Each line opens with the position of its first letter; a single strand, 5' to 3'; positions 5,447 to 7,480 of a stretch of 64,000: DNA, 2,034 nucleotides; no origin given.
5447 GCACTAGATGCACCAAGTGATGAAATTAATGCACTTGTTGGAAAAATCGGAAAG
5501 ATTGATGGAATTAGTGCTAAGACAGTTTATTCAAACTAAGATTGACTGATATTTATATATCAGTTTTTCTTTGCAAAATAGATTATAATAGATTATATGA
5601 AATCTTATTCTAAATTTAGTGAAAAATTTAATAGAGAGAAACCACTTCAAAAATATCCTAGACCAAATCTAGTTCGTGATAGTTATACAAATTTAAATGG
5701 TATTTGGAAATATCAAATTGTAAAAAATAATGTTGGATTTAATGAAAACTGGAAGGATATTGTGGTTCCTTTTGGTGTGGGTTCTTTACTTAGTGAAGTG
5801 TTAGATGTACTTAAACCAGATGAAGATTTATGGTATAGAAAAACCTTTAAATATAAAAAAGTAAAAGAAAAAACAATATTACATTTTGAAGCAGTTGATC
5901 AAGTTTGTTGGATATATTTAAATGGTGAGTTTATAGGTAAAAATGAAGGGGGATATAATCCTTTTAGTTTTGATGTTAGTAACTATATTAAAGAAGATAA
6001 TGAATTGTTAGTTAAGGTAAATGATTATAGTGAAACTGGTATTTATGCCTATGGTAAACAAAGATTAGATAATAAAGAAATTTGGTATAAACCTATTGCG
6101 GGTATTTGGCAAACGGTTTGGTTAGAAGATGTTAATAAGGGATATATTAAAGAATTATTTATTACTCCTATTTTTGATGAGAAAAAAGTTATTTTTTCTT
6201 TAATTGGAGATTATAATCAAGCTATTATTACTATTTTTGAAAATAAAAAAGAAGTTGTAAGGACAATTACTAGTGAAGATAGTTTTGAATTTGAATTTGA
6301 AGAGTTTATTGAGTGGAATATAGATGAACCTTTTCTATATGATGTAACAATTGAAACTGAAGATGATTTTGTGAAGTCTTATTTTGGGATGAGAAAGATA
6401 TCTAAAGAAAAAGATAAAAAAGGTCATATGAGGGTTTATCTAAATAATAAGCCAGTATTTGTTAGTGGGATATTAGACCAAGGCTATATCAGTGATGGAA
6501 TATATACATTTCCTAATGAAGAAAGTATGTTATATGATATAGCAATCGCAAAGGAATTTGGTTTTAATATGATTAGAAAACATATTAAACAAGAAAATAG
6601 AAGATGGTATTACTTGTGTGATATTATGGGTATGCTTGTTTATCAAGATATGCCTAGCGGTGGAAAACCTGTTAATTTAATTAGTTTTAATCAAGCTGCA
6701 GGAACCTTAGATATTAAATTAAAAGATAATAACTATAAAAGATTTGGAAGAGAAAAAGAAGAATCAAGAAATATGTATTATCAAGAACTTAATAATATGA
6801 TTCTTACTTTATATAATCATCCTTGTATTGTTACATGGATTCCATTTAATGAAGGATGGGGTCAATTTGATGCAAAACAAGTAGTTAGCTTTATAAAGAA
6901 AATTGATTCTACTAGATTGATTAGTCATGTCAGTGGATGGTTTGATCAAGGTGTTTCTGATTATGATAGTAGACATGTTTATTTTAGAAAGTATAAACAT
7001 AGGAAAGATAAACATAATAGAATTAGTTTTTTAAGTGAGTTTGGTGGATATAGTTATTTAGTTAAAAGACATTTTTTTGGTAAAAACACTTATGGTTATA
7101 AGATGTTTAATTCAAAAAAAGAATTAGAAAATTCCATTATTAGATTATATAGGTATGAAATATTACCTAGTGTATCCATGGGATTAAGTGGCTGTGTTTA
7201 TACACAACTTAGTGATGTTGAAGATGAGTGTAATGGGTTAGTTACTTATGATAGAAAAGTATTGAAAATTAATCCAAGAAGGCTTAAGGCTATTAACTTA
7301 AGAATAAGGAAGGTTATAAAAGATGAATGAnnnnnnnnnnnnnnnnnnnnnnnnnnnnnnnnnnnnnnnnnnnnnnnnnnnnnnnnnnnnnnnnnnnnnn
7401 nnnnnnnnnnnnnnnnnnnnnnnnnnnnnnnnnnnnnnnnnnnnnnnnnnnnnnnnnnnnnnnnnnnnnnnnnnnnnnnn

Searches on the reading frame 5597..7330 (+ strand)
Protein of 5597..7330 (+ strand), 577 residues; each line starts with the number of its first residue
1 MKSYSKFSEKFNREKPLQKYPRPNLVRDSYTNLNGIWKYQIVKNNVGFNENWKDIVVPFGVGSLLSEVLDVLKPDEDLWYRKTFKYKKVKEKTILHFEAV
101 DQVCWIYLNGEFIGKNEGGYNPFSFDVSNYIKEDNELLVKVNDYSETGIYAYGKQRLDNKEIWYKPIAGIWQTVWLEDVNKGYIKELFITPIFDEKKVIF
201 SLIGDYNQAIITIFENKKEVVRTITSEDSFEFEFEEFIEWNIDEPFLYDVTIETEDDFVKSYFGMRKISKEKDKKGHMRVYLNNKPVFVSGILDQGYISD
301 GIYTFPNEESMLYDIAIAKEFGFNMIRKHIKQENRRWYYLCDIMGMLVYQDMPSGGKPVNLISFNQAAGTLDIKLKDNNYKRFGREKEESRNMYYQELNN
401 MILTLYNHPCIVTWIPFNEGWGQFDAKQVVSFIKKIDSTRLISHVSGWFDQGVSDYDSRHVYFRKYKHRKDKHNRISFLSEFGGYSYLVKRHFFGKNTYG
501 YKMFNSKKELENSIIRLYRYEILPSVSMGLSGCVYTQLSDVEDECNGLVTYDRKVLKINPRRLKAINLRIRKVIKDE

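Call 88: search_protein_families(library=pfam, proteins=[window:5597-7330:+], max_evalue=1e-8)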
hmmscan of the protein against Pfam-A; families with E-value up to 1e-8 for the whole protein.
window:5597-7330:+ (577 aa): 3 families
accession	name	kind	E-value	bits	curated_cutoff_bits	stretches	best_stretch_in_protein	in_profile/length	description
PF02836.23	Glyco_hydro_2_C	-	4.3e-16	59.4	21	1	280-471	8-186/302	Glycosyl hydrolases family 2, TIM barrel domain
PF02837.24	Glyco_hydro_2_N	-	3.5e-14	53.5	28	1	32-176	3-165/169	Glycosyl hydrolases family 2, sugar binding domain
PF22666.2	Glyco_hydro_2_N2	-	2.8e-11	44.2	27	1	75-145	47-121/167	Glycosyl hydrolase 2 galactose-binding domain-like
